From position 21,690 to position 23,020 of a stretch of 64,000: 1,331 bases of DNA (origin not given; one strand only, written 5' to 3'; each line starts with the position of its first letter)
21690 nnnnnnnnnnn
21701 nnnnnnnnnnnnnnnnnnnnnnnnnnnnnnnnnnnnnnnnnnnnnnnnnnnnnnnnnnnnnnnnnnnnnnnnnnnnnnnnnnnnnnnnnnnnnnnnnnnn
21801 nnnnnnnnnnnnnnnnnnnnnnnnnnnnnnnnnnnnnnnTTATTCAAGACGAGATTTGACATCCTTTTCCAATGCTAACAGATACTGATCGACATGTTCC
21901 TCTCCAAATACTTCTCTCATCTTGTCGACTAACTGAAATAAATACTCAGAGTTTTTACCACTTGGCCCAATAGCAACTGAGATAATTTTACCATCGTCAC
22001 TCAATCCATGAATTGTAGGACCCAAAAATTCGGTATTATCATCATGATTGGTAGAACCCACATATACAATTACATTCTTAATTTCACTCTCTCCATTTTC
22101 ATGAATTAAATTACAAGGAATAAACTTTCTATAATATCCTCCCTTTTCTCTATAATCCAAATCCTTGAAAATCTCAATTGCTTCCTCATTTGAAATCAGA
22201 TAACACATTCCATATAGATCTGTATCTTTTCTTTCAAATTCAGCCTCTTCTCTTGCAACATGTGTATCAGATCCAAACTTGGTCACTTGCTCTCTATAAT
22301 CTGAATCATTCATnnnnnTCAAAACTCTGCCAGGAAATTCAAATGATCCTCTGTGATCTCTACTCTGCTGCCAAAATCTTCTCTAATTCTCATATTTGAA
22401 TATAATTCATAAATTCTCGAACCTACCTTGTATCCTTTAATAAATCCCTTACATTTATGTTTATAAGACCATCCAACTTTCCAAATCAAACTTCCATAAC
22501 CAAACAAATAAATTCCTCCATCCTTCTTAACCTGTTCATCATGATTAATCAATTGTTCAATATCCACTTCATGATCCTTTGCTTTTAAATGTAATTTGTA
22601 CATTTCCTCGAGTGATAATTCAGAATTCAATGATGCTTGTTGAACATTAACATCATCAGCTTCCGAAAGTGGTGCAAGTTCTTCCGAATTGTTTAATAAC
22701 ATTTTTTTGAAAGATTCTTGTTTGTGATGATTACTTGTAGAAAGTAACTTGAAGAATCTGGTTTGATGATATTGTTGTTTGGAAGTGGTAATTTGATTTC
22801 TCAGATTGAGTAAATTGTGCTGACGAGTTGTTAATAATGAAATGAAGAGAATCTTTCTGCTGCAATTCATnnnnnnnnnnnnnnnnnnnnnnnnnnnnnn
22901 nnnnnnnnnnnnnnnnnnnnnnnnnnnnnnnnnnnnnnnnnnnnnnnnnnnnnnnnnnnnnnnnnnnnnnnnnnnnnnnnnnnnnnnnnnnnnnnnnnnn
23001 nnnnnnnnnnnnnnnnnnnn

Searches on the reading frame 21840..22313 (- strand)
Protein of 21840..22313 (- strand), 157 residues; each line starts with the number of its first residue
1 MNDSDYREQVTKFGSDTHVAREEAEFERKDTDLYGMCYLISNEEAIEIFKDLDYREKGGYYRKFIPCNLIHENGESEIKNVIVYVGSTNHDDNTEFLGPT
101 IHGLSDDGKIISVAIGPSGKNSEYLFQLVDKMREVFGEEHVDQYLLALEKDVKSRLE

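Call 63: search_protein_families(library=pfam, proteins=[window:21840-22313:-], max_evalue=0.001)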
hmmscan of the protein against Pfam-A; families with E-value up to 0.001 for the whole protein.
window:21840-22313:- (157 aa): 1 family
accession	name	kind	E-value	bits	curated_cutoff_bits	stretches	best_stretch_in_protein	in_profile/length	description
PF04752.17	ChaC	-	1.4e-19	71.3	21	1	26-154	53-175/176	ChaC-like protein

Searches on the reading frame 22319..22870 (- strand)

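Call 63: search_protein_families(library=pfam, proteins=[window:22319-22870:-], max_evalue=0.001)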
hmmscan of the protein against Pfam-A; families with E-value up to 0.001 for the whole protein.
window:22319-22870:- (183 aa): 1 family
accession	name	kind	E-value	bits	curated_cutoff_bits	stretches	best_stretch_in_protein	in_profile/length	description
PF04752.17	ChaC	-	1.8e-07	31.8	21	1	121-148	2-29/176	ChaC-like protein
